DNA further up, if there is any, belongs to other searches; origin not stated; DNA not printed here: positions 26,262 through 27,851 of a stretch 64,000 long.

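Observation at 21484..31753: Compact type-II FAS/PKS-like lipid biosynthetic cluster with radical SAM, methyltransferase and terminal thioester reductase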

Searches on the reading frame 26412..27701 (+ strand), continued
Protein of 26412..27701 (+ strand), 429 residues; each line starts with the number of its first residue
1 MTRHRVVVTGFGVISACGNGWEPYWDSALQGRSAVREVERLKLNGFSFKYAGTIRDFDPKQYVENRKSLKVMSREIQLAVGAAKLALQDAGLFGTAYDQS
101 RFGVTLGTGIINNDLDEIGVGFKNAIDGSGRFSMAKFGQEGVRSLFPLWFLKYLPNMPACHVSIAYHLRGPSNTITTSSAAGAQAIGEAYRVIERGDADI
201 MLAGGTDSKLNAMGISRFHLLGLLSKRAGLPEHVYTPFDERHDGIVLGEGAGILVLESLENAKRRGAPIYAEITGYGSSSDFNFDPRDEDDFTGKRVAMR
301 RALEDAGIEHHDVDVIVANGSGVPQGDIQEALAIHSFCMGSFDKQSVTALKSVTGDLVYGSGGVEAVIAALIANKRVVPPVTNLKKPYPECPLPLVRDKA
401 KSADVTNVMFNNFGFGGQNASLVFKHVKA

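Call 77: search_protein_families(library=ncbifam, proteins=[L027:2269-4473:+, L027:5951-6568:+, L027:6611-7459:+, L027:7543-7917:+, L027:7914-8297:+, L027:8411-8854:+, L027:8900-9652:+, L027:9688-9927:+, L027:11303-12367:+, L027:12871-13884:+], max_evalue=1e-8)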
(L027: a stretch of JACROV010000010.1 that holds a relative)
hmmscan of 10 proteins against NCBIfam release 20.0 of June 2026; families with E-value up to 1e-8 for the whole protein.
L027:2269-4473:+ (734 aa): 2 families
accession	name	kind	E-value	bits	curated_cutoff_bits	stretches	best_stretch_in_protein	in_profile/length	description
TIGR03788.1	marine_srt_targ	equivalog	2e-09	36.5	551.65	1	354-535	265-440/629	marine proteobacterial sortase target protein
TIGR02442.1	Cob-chelat-sub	hypoth_equivalog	3.8e-09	35.5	779.45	1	362-524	473-641/641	putative cobaltochelatase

L027:5951-6568:+ (205 aa): 4 families
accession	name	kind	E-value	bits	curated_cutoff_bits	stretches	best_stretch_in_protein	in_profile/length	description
NF006825.1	PRK09347.1-2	subfamily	1.1e-78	262.9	174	1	27-205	1-179/179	GTP cyclohydrolase I FolE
TIGR00063.1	folE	equivalog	8.8e-75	250.2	181.6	1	28-205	2-179/180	GTP cyclohydrolase I FolE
NF006826.0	PRK09347.1-3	subfamily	5.9e-69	231.3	162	1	28-204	10-186/189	GTP cyclohydrolase I FolE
NF006824.0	PRK09347.1-1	equivalog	1.6e-45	155.3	202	1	28-205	39-217/219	GTP cyclohydrolase I FolE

L027:6611-7459:+ (282 aa): 185 families (the best 25 are shown)
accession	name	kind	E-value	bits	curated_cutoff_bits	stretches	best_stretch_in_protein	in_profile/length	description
NF006597.0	PRK09134.1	equivalog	6.9e-74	248.4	281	1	42-281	7-249/261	SDR family oxidoreductase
NF006598.0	PRK09135.1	equivalog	8e-65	218.9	288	1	44-281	3-247/249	pteridine reductase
NF005559.1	PRK07231.1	subfamily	5.9e-44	150.4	215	1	46-279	3-247/249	glucose 1-dehydrogenase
NF009384.0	PRK12743.1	equivalog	2.6e-41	141.6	264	1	44-279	3-247/258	SDR family oxidoreductase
NF009468.0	PRK12826.1-4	equivalog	2.1e-40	139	318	1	46-281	6-249/256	SDR family oxidoreductase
TIGR02685.1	pter_reduc_Leis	equivalog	2.8e-39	134.8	321.7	1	49-281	3-264/267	pteridine reductase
NF004847.0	PRK06198.1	subfamily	3.1e-39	134.8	240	1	44-273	4-249/269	oxidoreductase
TIGR01830.1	3oxo_ACP_reduc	equivalog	5e-39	134.4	297.75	1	50-278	1-237/239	3-oxoacyl-[acyl-carrier-protein] reductase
NF009466.0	PRK12826.1-2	subfamily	4.4e-38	131.2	222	1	46-280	2-245/248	3-oxoacyl-ACP reductase FabG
NF005873.0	PRK07814.1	equivalog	9.7e-38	130.1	346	1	46-278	9-250/263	SDR family oxidoreductase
NF012208.0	SDR_dihy_bifunc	exception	1.5e-37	129.4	325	1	50-279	1-231/233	bifunctional dihydropteridine reductase/dihydrofolate reductase TmpR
NF004200.0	PRK05653.1-5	equivalog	4.6e-37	127.9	273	1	47-278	2-240/242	3-oxoacyl-ACP reductase FabG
NF005853.0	PRK07774.1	equivalog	7e-37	127.2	303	1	46-279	5-246/250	SDR family oxidoreductase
NF004198.0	PRK05653.1-3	equivalog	1.5e-36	126.1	296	1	45-280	5-247/248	3-oxoacyl-ACP reductase FabG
NF005067.0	PRK06484.1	equivalog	2.2e-36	125.5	713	1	43-279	5-251/524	short chain dehydrogenase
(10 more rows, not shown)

L027:7543-7917:+ (124 aa): 4 families
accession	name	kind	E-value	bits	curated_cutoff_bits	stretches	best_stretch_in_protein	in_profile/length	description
NF008418.0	PRK11245.1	equivalog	4.5e-43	146.2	152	1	1-116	5-120/121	dihydroneopterin triphosphate 2'-epimerase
TIGR00526.1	folB_dom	domain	1.7e-31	108.9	45.05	1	1-117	1-120/122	FolB domain-containing protein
TIGR00525.1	folB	equivalog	1e-22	80.8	72.15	1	3-112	2-114/116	dihydroneopterin aldolase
NF008614.0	PRK11593.1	equivalog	1.3e-17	64.3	184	1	4-112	4-112/119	bifunctional dihydroneopterin aldolase/7,8-dihydroneopterin epimerase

L027:7914-8297:+ (127 aa): 2 families
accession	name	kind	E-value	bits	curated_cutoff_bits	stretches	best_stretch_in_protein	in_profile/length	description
TIGR01498.1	folK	equivalog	4.7e-22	78.5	54.1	1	4-106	1-103/128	2-amino-4-hydroxy-6-hydroxymethyldihydropteridine diphosphokinase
NF007595.0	PRK10239.1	equivalog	9.9e-16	57.9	252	1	2-105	2-108/159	2-amino-4-hydroxy-6-hydroxymethyldihydropteridine diphosphokinase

L027:8411-8854:+ (147 aa): 2 families
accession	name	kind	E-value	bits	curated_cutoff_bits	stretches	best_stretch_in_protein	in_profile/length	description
NF008528.1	PRK11463.1-2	subfamily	1.2e-33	115.3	40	1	6-113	1-108/109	FxsA family membrane protein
NF008527.1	PRK11463.1-1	exception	1.6e-15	57.1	150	1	14-133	29-150/191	FxsA family membrane protein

L027:8900-9652:+ (250 aa): 228 families (the best 25 are shown)
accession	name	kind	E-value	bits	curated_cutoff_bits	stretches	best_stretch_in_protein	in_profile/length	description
TIGR01830.1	3oxo_ACP_reduc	equivalog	2.6e-97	325.3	297.75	1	8-249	1-239/239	3-oxoacyl-[acyl-carrier-protein] reductase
NF004197.0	PRK05653.1-1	equivalog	3.6e-92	308.5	332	1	3-249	5-247/249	3-oxoacyl-ACP reductase FabG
NF009466.0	PRK12826.1-2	subfamily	1.9e-82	276.4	222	1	5-249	3-245/248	3-oxoacyl-ACP reductase FabG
NF004198.0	PRK05653.1-3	equivalog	1.3e-81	273.7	296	1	3-250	5-248/248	3-oxoacyl-ACP reductase FabG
NF004199.0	PRK05653.1-4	equivalog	1.7e-77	260.3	301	1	1-249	1-246/247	3-oxoacyl-ACP reductase FabG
TIGR01829.1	AcAcCoA_reduct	subfamily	4e-74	249.3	302.1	1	6-248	1-240/242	acetoacetyl-CoA reductase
NF009464.0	PRK12824.1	subfamily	1.2e-73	247.7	269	1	5-248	2-242/245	3-oxoacyl-ACP reductase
NF053542.1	FlxB_rubin_SDR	equivalog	2.5e-71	240.2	340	1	7-248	2-239/239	flexirubin biosynthesis SDR family reductase FlxB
NF005559.1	PRK07231.1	subfamily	1.1e-70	238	215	1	3-249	2-248/249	glucose 1-dehydrogenase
NF004200.0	PRK05653.1-5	equivalog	1.8e-69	234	273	1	6-249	3-242/242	3-oxoacyl-ACP reductase FabG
NF009547.0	PRK12936.1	subfamily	4.1e-69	232.9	436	1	4-250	5-244/245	3-ketoacyl-(acyl-carrier-protein) reductase NodG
NF006070.0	PRK08213.1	subfamily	4.7e-69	232.8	279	1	3-250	10-258/259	gluconate 5-dehydrogenase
NF009468.0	PRK12826.1-4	equivalog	1.1e-68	231.6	318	1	2-248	4-247/256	SDR family oxidoreductase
NF006110.0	PRK08261.1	equivalog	2.8e-68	230.8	410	1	4-246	213-448/454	3-oxoacyl-ACP reductase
NF004202.0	PRK05653.2-2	equivalog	8.9e-67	225.3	333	1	3-248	5-247/259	3-oxoacyl-ACP reductase FabG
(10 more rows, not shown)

L027:9688-9927:+ (79 aa): 14 families
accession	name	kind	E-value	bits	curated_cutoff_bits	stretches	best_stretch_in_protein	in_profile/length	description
NF002148.0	PRK00982.1-2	subfamily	1.7e-38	130.3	71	1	2-76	4-78/79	acyl carrier protein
NF002149.0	PRK00982.1-3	equivalog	1.2e-36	124.5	106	1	2-76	3-77/78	acyl carrier protein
NF002151.0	PRK00982.1-5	equivalog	4.9e-36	122.7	92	1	3-76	4-77/78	acyl carrier protein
TIGR00517.1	acyl_carrier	equivalog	5.3e-36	122.3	70.45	1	2-75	3-76/77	acyl carrier protein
NF002150.0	PRK00982.1-4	subfamily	9.8e-30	102.6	66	1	1-76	4-79/80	acyl carrier protein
NF002147.0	PRK00982.1-1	equivalog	8e-23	80.1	84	1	5-76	10-81/83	acyl carrier protein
NF040636.1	AcpM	exception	2e-20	72.6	146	1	6-75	9-78/93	meromycolate extension acyl carrier protein AcpM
NF009104.0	PRK12449.1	equivalog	3.4e-19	68.5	70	1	3-75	6-78/80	acyl carrier protein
NF006031.0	PRK08172.1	equivalog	1.4e-15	57.7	76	1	1-72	3-74/82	acyl carrier protein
NF005079.0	PRK06508.1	equivalog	2.1e-11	44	83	1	4-59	5-60/93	acyl carrier protein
NF003757.0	PRK05350.1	equivalog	6.7e-11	42.2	65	1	3-74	7-78/83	acyl carrier protein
NF058660.1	cispen_ACP_AmcB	equivalog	7.7e-11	42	80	1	3-75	2-78/80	cispentacin biosynthesis acyl carrier protein AmcB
NF004533.0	PRK05883.1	equivalog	1.7e-09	37.4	72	1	2-69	23-90/100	acyl carrier protein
NF005480.0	PRK07081.1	equivalog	9.5e-09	35.1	72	0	5-61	3-60/83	acyl carrier protein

L027:11303-12367:+ (354 aa): 16 families
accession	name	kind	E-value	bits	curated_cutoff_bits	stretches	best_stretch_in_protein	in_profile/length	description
NF002898.0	PRK03437.1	equivalog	8.6e-156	518.5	393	1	4-353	3-345/347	3-isopropylmalate dehydrogenase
TIGR02089.1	TTC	equivalog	2e-103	346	470.4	1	3-353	1-352/352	tartrate dehydrogenase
NF006048.0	PRK08194.1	equivalog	4.5e-93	312.1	501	1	3-353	1-349/352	tartrate dehydrogenase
TIGR00169.1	leuB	equivalog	2.7e-80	270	353.2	1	7-332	1-331/349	3-isopropylmalate dehydrogenase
TIGR02088.1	LEU3_arch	subfamily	3.3e-76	256.6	409.8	1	8-347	1-321/324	isopropylmalate/isohomocitrate dehydrogenases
NF040626.1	AksF2_Meth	equivalog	1.8e-75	254.3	540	1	6-330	2-307/333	homoisocitrate dehydrogenase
NF040619.1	AksF_Meth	equivalog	1.7e-71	241.1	500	1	6-347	2-341/343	homoisocitrate dehydrogenase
NF006673.0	PRK09222.1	equivalog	2.4e-65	221.4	509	1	4-330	3-313/482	NADP-dependent isocitrate dehydrogenase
NF006529.0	PRK08997.1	equivalog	2.1e-63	214.3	510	1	3-339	1-319/335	isocitrate dehydrogenase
TIGR00175.1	mito_nad_idh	equivalog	1.2e-52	179.2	432.4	1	5-335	3-315/334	isocitrate dehydrogenase (NAD(+))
TIGR02924.1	ICDH_alpha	equivalog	5e-52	177.5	561.35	1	7-328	2-307/473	isocitrate dehydrogenase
NF040855.1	iso_homocit_dh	equivalog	2.1e-50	171.9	680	1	6-328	2-295/345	isocitrate--homoisocitrate dehydrogenase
NF005425.0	PRK07006.1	equivalog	2e-38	132.3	490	2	156-330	196-388/416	NADP-dependent isocitrate dehydrogenase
TIGR00183.1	prok_nadp_idh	equivalog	2.8e-38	131.9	567.3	2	231-349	290-412/417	isocitrate dehydrogenase (NADP(+))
NF005036.0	PRK06451.1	equivalog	2.8e-37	128.4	484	2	230-352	282-407/412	NADP-dependent isocitrate dehydrogenase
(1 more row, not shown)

L027:12871-13884:+ (337 aa): 11 families
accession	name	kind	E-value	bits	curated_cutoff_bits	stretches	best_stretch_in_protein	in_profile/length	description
NF011456.0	PRK14874.1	equivalog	4.1e-130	433.8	223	1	1-336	2-345/346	aspartate-semialdehyde dehydrogenase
TIGR01296.1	asd_B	equivalog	7.9e-124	413.2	324.2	1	5-333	1-338/339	aspartate-semialdehyde dehydrogenase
NF005229.0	PRK06728.1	equivalog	2.8e-94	315.8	628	1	2-334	4-344/347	aspartate-semialdehyde dehydrogenase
NF004224.0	PRK05671.1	equivalog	6.1e-61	206.7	284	1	3-334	4-334/336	aspartate-semialdehyde dehydrogenase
NF005957.0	PRK08040.1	equivalog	1.3e-59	202.4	273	1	4-336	5-335/336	aspartate-semialdehyde dehydrogenase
NF006416.0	PRK08664.1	subfamily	3.5e-39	135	232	2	3-166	3-187/350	aspartate-semialdehyde dehydrogenase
TIGR00978.1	asd_EA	equivalog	4.1e-35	121.4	301.2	2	51-166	50-185/342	aspartate-semialdehyde dehydrogenase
NF005144.0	PRK06598.1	subfamily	2.8e-21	76.1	198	1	183-323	214-359/369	aspartate-semialdehyde dehydrogenase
TIGR01850.1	argC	equivalog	5.1e-17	62.1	233.6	0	220-326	219-324/345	N-acetyl-gamma-glutamyl-phosphate reductase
NF005368.0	PRK06901.1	equivalog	4.6e-16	58.9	437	1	5-334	6-321/323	oxidoreductase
TIGR01745.1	asd_gamma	equivalog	2e-12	46.8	402.9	0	186-324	216-358/366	aspartate-semialdehyde dehydrogenase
